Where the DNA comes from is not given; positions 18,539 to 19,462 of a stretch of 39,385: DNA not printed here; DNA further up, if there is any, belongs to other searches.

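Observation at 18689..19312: Orphan exosortase-family protein co-transcribed with sugar-nucleotide enzymes in the middle of the glycan locus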

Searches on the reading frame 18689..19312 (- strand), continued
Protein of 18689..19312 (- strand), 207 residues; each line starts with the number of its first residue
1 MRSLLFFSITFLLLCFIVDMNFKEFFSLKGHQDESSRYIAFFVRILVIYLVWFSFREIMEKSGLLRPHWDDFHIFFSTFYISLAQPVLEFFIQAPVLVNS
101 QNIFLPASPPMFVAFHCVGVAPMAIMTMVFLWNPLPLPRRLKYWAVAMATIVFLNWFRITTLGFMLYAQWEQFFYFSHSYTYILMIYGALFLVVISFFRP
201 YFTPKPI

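Call 29: find_encoding_contigs(protein=P0019, flank=10000, max_places=2)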
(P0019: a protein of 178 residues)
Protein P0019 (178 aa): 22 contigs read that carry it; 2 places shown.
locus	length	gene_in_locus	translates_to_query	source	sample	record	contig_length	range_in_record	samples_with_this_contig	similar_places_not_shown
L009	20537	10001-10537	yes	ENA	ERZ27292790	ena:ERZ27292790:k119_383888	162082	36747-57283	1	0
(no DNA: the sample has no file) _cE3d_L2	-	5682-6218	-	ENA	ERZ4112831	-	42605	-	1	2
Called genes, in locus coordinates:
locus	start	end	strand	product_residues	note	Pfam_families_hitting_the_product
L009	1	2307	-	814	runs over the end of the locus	-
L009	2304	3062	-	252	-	PF02563:Poly_export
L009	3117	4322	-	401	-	PF13439:Glyco_transf_4, PF13477:Glyco_trans_4_2, PF13579:Glyco_trans_4_4, PF00534:Glycos_transf_1, PF13692:Glyco_trans_1_4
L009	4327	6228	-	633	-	PF13522:GATase_6, PF13537:GATase_7, PF12481:DUF3700 (weak), PF00733:Asn_synthase, PF06508:QueC (faint)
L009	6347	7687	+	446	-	-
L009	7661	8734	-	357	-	PF00534:Glycos_transf_1, PF13692:Glyco_trans_1_4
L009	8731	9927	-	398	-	PF13439:Glyco_transf_4, PF13579:Glyco_trans_4_4 (weak), PF00534:Glycos_transf_1, PF13692:Glyco_trans_1_4 (weak)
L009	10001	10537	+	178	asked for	PF09721:Exosortase_EpsH (faint)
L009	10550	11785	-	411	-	PF01551:Peptidase_M23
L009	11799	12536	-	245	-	PF14125:DUF4292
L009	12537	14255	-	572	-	PF25064:ARM_TT21_5th (faint), PF00515:TPR_1 (faint), PF07719:TPR_2 (faint), PF12895:ANAPC3 (faint), PF13181:TPR_8 (faint), PF13371:TPR_9 (faint), PF13432:TPR_16 (weak), PF23914:TPR_CcmH_CycH, +6 more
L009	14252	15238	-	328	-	PF00483:NTP_transferase, PF25084:LbH_EIF2B, PF25247:LbH_GLGC (faint), PF00132:Hexapep (faint), PF25087:GMPPB_C (weak)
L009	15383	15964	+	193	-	PF01351:RNase_HII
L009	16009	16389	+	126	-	PF01597:GCV_H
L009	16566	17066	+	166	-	PF00034:Cytochrom_C (weak)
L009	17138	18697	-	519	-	PF00890:FAD_binding_2, PF07992:Pyr_redox_2 (faint), PF02910:Succ_DH_flav_C (weak)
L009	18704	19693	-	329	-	PF02445:NadA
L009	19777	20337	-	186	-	PF16036:Chalcone_3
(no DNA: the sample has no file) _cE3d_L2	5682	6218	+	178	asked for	PF09721:Exosortase_EpsH (faint)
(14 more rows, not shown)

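Call 30: search_protein_families(library=ncbifam, proteins=[P0011, P0012, P0013, P0015, P0016, P0018, P0019, P0020, P0022, P0023], max_evalue=1e-8)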
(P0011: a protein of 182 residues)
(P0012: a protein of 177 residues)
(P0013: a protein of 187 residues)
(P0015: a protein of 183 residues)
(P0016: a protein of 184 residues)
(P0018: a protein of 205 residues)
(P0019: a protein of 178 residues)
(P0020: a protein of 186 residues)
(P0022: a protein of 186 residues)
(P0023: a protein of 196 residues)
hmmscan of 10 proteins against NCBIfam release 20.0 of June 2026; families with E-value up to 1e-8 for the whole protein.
P0011 (182 aa): 3 families
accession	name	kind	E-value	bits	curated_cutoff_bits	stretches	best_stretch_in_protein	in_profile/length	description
NF046081.1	exosort_XrtX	exception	8.6e-20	71.3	170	1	12-175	5-164/168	exosortase X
TIGR04178.1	exo_archaeo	signature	4.8e-12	46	23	1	84-170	2-92/97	exosortase/archaeosortase family protein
NF046083.1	exosort_XrtY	exception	2.4e-10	40.5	160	1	13-169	6-167/168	exosortase Y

P0012 (177 aa): 4 families
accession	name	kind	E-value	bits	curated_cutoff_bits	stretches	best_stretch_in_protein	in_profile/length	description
NF046081.1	exosort_XrtX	exception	5.2e-27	94.8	170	1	13-175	5-163/168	exosortase X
TIGR04178.1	exo_archaeo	signature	3.7e-12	46.4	23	1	85-173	2-94/97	exosortase/archaeosortase family protein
TIGR04128.1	exoso_Fjoh_1448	exception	4.9e-12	46.4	90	1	10-175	6-173/174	exosortase family protein XrtF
NF046083.1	exosort_XrtY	exception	1.1e-10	41.7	160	1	42-170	43-167/168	exosortase Y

P0013 (187 aa): 6 families
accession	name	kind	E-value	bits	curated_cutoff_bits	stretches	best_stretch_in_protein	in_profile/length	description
NF046081.1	exosort_XrtX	exception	9.4e-31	107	170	1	20-180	7-163/168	exosortase X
TIGR04178.1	exo_archaeo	signature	2.8e-16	59.6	23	1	90-177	1-96/97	exosortase/archaeosortase family protein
TIGR04300.1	exosort_XrtM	exception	1e-15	58.5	125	1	38-176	11-141/150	exosortase family protein XrtM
TIGR04128.1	exoso_Fjoh_1448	exception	1.2e-14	54.9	90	1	77-179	70-172/174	exosortase family protein XrtF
NF046083.1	exosort_XrtY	exception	3.1e-10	40.2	160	1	60-176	54-168/168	exosortase Y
TIGR04177.1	exosort_XrtH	exception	7.8e-09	35.7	86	0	43-176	19-152/158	exosortase H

P0015 (183 aa): 2 families
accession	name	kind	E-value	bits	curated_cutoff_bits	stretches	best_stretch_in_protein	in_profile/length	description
NF046081.1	exosort_XrtX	exception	1.1e-23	84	170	1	18-181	4-164/168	exosortase X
TIGR04178.1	exo_archaeo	signature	7.8e-11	42.1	23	1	90-175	2-94/97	exosortase/archaeosortase family protein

P0016 (184 aa): 4 families
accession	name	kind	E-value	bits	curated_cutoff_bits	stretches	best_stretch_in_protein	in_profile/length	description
NF046081.1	exosort_XrtX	exception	5.3e-28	98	170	1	18-182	3-164/168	exosortase X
TIGR04178.1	exo_archaeo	signature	2.8e-12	46.8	23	1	91-176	2-93/97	exosortase/archaeosortase family protein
NF046083.1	exosort_XrtY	exception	5.6e-12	45.9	160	1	54-177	48-168/168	exosortase Y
TIGR04128.1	exoso_Fjoh_1448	exception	1.5e-09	38.3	90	1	21-181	10-173/174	exosortase family protein XrtF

P0018 (205 aa): 2 families
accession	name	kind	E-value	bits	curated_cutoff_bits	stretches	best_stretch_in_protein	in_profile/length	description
NF046081.1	exosort_XrtX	exception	5.8e-21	75.1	170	1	74-197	40-164/168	exosortase X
TIGR04178.1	exo_archaeo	signature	6e-12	45.7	23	1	105-193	1-93/97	exosortase/archaeosortase family protein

P0019 (178 aa): 3 families
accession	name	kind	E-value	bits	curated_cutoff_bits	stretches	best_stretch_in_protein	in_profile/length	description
NF046081.1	exosort_XrtX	exception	1.4e-27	96.7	170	1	11-177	5-166/168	exosortase X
NF046083.1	exosort_XrtY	exception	1.4e-11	44.6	160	1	9-169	3-167/168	exosortase Y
TIGR04178.1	exo_archaeo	signature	2e-10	40.8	23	1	84-170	2-92/97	exosortase/archaeosortase family protein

P0020 (186 aa): 4 families
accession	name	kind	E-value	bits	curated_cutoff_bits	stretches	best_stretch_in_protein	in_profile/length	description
NF046081.1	exosort_XrtX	exception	8.7e-28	97.3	170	1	20-184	6-164/168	exosortase X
TIGR04178.1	exo_archaeo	signature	1.5e-14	54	23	1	94-179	3-94/97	exosortase/archaeosortase family protein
TIGR04128.1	exoso_Fjoh_1448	exception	1.5e-12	48.1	90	1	51-182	37-172/174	exosortase family protein XrtF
NF046083.1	exosort_XrtY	exception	3.5e-11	43.3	160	1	21-178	7-167/168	exosortase Y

P0022 (186 aa): 5 families
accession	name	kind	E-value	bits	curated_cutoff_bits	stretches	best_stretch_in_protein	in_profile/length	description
NF046081.1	exosort_XrtX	exception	2.7e-29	102.3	170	1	21-184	5-163/168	exosortase X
TIGR04178.1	exo_archaeo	signature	1.1e-14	54.5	23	1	94-180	2-92/97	exosortase/archaeosortase family protein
NF046083.1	exosort_XrtY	exception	1.5e-14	54.3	160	1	69-180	59-168/168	exosortase Y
TIGR04128.1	exoso_Fjoh_1448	exception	7.8e-12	45.7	90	1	19-184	7-173/174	exosortase family protein XrtF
TIGR04177.1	exosort_XrtH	exception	3.7e-09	36.8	86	1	90-180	63-152/158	exosortase H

P0023 (196 aa): 4 families
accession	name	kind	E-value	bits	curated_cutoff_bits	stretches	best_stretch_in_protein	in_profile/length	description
NF046081.1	exosort_XrtX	exception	9.8e-27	93.9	170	1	15-182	2-164/168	exosortase X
TIGR04128.1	exoso_Fjoh_1448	exception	7.5e-13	49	90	1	15-180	6-172/174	exosortase family protein XrtF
TIGR04178.1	exo_archaeo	signature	2.9e-12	46.7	23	1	91-178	2-95/97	exosortase/archaeosortase family protein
NF046083.1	exosort_XrtY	exception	7.7e-11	42.2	160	1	18-177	5-168/168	exosortase Y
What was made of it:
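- Closest known: Exosortase X. Different: Even the nearest relatives reach only 71-107 bits (call 30).
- None of ten nearest relatives reaches a subfamily cut-off (call 30).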

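Call 40: find_encoding_contigs(protein=P0016, flank=10000, max_places=1)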
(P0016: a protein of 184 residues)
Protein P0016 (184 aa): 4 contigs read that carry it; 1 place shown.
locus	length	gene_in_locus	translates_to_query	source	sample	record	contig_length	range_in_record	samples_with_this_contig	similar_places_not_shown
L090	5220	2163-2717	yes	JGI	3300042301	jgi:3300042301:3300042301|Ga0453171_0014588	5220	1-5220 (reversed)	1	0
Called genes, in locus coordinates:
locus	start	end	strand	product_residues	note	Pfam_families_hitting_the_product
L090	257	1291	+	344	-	PF25594:GldB_lipo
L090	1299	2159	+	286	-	-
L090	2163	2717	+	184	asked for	PF09721:Exosortase_EpsH (weak)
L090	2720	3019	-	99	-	PF00085:Thioredoxin, PF13098:Thioredoxin_2, PF13905:Thioredoxin_8 (faint)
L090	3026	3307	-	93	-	PF00581:Rhodanese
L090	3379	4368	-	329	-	PF03601:Cons_hypoth698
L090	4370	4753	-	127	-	PF00581:Rhodanese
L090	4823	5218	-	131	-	?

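Call 41: find_encoding_contigs(protein=P0018, flank=10000, max_places=1)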
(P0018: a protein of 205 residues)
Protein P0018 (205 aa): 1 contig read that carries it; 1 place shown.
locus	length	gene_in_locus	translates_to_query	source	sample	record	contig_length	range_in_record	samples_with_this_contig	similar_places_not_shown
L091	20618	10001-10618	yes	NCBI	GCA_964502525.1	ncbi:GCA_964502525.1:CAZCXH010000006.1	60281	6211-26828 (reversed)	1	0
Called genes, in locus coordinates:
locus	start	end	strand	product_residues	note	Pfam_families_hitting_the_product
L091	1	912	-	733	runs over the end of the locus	PF13181:TPR_8 (faint), PF13424:TPR_12, PF00515:TPR_1, PF07719:TPR_2 (weak), PF13424:TPR_12, PF13374:TPR_10 (weak), PF13424:TPR_12, PF00656:Peptidase_C14, +5 more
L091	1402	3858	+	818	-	PF24681:Kelch_KLHDC2_KLHL20_DRC7, PF24981:Beta-prop_ATRN-LZTR1 (faint), PF13415:Beta-prop_FBX42 (weak), PF24996:NANM (faint), PF01344:Kelch_1 (faint), PF24681:Kelch_KLHDC2_KLHL20_DRC7, PF13620:CarboxypepD_reg, PF18962:Por_Secre_tail, +3 more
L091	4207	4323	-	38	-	-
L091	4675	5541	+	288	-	PF00140:Sigma70_r1_2, PF04542:Sigma70_r2, PF04539:Sigma70_r3, PF04545:Sigma70_r4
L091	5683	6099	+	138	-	PF01951:Archease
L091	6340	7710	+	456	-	PF01139:RtcB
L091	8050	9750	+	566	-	-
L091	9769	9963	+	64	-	-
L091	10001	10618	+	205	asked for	-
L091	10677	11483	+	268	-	-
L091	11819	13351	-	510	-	PF13231:PMT_2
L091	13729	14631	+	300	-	PF00561:Abhydrolase_1, PF12146:Hydrolase_4 (faint), PF12697:Abhydrolase_6, PF03096:Ndr (faint)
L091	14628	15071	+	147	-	PF02627:CMD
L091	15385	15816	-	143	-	PF02082:Rrf2, PF03444:WHD_HrcA (weak)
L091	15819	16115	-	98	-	PF01883:FeS_assembly_P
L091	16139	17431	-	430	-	-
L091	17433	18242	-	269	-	PF08984:DUF1858, PF10006:DUF2249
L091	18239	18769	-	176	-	PF01814:Hemerythrin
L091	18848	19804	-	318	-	PF10006:DUF2249, PF04405:ScdA_N, PF01814:Hemerythrin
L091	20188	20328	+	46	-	-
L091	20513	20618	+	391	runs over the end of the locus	PF07690:MFS_1, PF12832:MFS_1_like, PF07690:MFS_1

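Call 42: find_encoding_contigs(protein=P0022, flank=10000, max_places=1)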
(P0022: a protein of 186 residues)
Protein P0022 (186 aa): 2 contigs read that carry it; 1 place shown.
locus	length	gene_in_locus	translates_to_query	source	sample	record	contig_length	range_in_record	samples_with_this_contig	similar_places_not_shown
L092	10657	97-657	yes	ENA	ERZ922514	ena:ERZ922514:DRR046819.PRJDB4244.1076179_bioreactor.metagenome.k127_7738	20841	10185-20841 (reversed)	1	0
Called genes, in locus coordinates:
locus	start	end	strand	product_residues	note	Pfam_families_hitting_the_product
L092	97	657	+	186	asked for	PF09721:Exosortase_EpsH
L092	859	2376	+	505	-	PF00512:HisKA, PF02518:HATPase_c, PF14501:HATPase_c_5 (weak)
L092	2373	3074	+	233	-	PF00072:Response_reg, PF00486:Trans_reg_C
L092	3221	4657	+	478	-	PF00232:Glyco_hydro_1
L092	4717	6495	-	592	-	PF18962:Por_Secre_tail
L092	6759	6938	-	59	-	-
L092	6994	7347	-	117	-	-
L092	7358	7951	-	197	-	PF04542:Sigma70_r2, PF08281:Sigma70_r4_2, PF04545:Sigma70_r4 (weak)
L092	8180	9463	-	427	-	PF00675:Peptidase_M16 (faint), PF05193:Peptidase_M16_C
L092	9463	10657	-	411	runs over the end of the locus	PF00675:Peptidase_M16, PF05193:Peptidase_M16_C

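Call 44: search_solved_structures(query=A2, max_evalue=10, show_alignments=1)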
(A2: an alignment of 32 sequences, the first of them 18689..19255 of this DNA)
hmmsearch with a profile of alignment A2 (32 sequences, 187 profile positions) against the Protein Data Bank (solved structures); distinct sequences matched with E-value up to 10: 0.

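Call 47: predict_structure(alignment_id=A2)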
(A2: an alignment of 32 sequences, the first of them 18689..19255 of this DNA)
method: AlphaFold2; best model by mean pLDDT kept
length: 188 residues; sequences in the alignment: 32
mean_pLDDT: 93.8   pTM: 0.86
mean pLDDT of the five models: 93.8, 91.8, 91.6, 91.7, 91.6
residues with pLDDT >= 90: 156; 70-90: 27; 50-70: 5; < 50: 0
segments of 3 or more residues with pLDDT < 50: none
pLDDT, mean of each block of 10 residues (from residue 1): 73 82 93 98 98 98 98 98 97 96 97 92 97 98 98 97 97 94 79
secondary structure, 60 per line:
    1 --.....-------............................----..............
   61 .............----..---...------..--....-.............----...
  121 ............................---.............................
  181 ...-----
elements in order: H3-7 H15-42 H47-73 E83-85 H96-99 H101-113 H118-148 H152-183
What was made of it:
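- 18689..19255 (-): Mini-exosortase (188 aa from Met20; the ORF is open up to 19312). Catalytic-signature residues are Cys98/Asn136/Arg139/His159, equal to Cys117/Asn155/Arg158/His178 in 207-aa numbering. AF2 pLDDT 93.8 with five long helices and a hairpin (call 47).
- On Exosortase/archaeosortase superfamily (TIGR04178; Pfam PF09721): AF2 gives five long helices at pLDDT 93.8 (call 47).
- The AF2 model is confident (pLDDT 93.8, call 47). The fold is predicted with high confidence (call 47).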

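Call 50: fold_search(model_id=the predicted structure, library=pdb)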
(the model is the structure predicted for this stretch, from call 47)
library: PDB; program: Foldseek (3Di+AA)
matches with E <= 10: 34; with E <= 0.001: 0
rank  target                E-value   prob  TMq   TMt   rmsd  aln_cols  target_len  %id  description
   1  7cfo_A                3.1e+00  0.02  0.14  0.13  19.6       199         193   14  Crystal structure of human RXRalpha ligand binding domain complexed with CBTF-EE. (released 2021-01-06)
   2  3plz_A                3.5e+00  0.03  0.15  0.12  18.9       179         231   12  Human LRH1 LBD bound to GR470 (released 2011-03-30)
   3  7bjv_C                3.5e+00  0.02  0.11  0.10  18.7       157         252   14  Crystal structure of the ligand-binding domains of the heterodimer EcR/USP bound to the synthetic agonist BYI09181 (released 2021-04-07)
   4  5wek_A                3.9e+00  0.03  0.19  0.05  21.6       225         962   12  GluA2 bound to antagonist ZK and GSG1L in digitonin, state 1 (released 2017-08-02)
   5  7b9o_A                3.9e+00  0.02  0.16  0.15  16.9       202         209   11  Crystal structure of Retinoic Acid Receptor alpha (RXRA) in complexed with S169 inhibitor (released 2021-02-10)
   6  2bl2_A                4.1e+00  0.04  0.22  0.25  14.1       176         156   10  The membrane rotor of the V-type ATPase from Enterococcus hirae (released 2005-04-05)
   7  3a9e_A                4.1e+00  0.01  0.13  0.12  22.0       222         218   16  Crystal structure of a mixed agonist-bound RAR-alpha and antagonist-bound RXR-alpha heterodimer ligand binding domains (released 2010-10-06)
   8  5dwk_B                5.1e+00  0.12  0.27  0.39   5.6        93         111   12  Diacylglycerol Kinase solved by multi crystal multi orientation native SAD (released 2016-03-23)
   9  7cfo_C                5.1e+00  0.01  0.13  0.12  19.5       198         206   16  Crystal structure of human RXRalpha ligand binding domain complexed with CBTF-EE. (released 2021-01-06)
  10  9ivw_F                5.4e+00  0.03  0.18  0.09  14.6       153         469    6  Structure of Adenovirus serotype 2 100K (released 2025-05-14)
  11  7cfo_B                5.4e+00  0.01  0.12  0.11  19.1       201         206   15  Crystal structure of human RXRalpha ligand binding domain complexed with CBTF-EE. (released 2021-01-06)
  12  3ze3_D                6.3e+00  0.23  0.33  0.51   3.8        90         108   10  Crystal structure of the integral membrane diacylglycerol kinase - delta7 (released 2013-05-22)
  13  3ze3_F                6.3e+00  0.05  0.17  0.28   8.4        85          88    7  Crystal structure of the integral membrane diacylglycerol kinase - delta7 (released 2013-05-22)
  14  6n4n_C                6.7e+00  0.02  0.16  0.17  18.2       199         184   10  Crystal structure of the designed protein DNCR2/danoprevir/NS3a complex (released 2019-09-11)
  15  5tj5_M                7.1e+00  0.06  0.26  0.31   8.4       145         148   10  Atomic model for the membrane-embedded motor of a eukaryotic V-ATPase (released 2016-10-26)
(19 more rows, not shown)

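Call 62: search_protein_families(library=ncbifam, proteins=[L006:9118-9999:+, L090:1299-2159:+, L008:3956-4654:-, L004:10538-12124:-, L091:10677-11483:+, L091:8050-9750:+, L091:9769-9963:+], max_evalue=0.01)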
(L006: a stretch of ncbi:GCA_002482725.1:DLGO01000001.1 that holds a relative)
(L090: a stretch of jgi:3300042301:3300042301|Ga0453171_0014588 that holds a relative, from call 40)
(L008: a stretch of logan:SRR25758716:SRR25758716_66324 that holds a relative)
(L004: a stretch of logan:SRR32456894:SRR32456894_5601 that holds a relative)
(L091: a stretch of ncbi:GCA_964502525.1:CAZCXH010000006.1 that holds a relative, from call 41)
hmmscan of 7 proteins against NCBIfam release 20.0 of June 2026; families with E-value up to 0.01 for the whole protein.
L006:9118-9999:+ (293 aa): 0 families

L090:1299-2159:+ (286 aa): 0 families

L008:3956-4654:- (232 aa): 0 families

L004:10538-12124:- (528 aa): 0 families

L091:10677-11483:+ (268 aa): 0 families

L091:8050-9750:+ (566 aa): 1 family
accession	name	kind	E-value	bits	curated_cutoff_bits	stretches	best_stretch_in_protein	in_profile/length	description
TIGR04183.1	Por_Secre_tail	domain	0.0082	16.1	23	0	499-562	14-69/72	T9SS type A sorting domain-containing protein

L091:9769-9963:+ (64 aa): 0 families

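Call 67: find_related_loci(query=A4, collection=metagenome_contigs, flank=10000)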
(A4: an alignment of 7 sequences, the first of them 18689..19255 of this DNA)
Query A4 (188 aa) in metagenome_contigs; peptide patterns used: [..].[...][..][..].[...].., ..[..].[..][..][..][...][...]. (x = any residue, [..] = any of these).
244 stretches matched a pattern; 17 encode a relative of the query (tblastn E <= 1e-3); 17 distinct loci.
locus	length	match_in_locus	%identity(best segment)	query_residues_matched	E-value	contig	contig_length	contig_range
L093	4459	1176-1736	91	1-187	1e-114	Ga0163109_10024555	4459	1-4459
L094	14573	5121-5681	91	1-187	5e-113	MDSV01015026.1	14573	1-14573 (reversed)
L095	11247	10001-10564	88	1-188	6e-110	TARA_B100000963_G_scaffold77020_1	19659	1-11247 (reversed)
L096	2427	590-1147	78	1-186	1e-104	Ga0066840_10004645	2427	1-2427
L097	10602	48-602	69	1-184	1e-85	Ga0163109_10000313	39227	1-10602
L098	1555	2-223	100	115-188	2e-45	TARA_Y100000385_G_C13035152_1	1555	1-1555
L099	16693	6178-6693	32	12-184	3e-28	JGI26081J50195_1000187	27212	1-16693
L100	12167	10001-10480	31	25-186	2e-27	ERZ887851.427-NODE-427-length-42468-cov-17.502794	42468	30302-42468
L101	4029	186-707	31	12-187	2e-27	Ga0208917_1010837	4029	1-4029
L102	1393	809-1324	31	12-184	1e-27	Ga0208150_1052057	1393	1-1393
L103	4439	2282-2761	31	25-186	1e-26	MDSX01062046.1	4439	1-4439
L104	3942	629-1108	31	25-186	4e-26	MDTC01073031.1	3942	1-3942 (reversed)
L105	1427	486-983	29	12-176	8e-24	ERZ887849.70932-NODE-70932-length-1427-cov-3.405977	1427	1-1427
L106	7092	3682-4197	25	15-187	2e-18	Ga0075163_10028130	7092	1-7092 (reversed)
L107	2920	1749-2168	28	33-172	6e-14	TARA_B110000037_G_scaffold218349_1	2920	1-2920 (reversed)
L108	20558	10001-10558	30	2-176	5e-25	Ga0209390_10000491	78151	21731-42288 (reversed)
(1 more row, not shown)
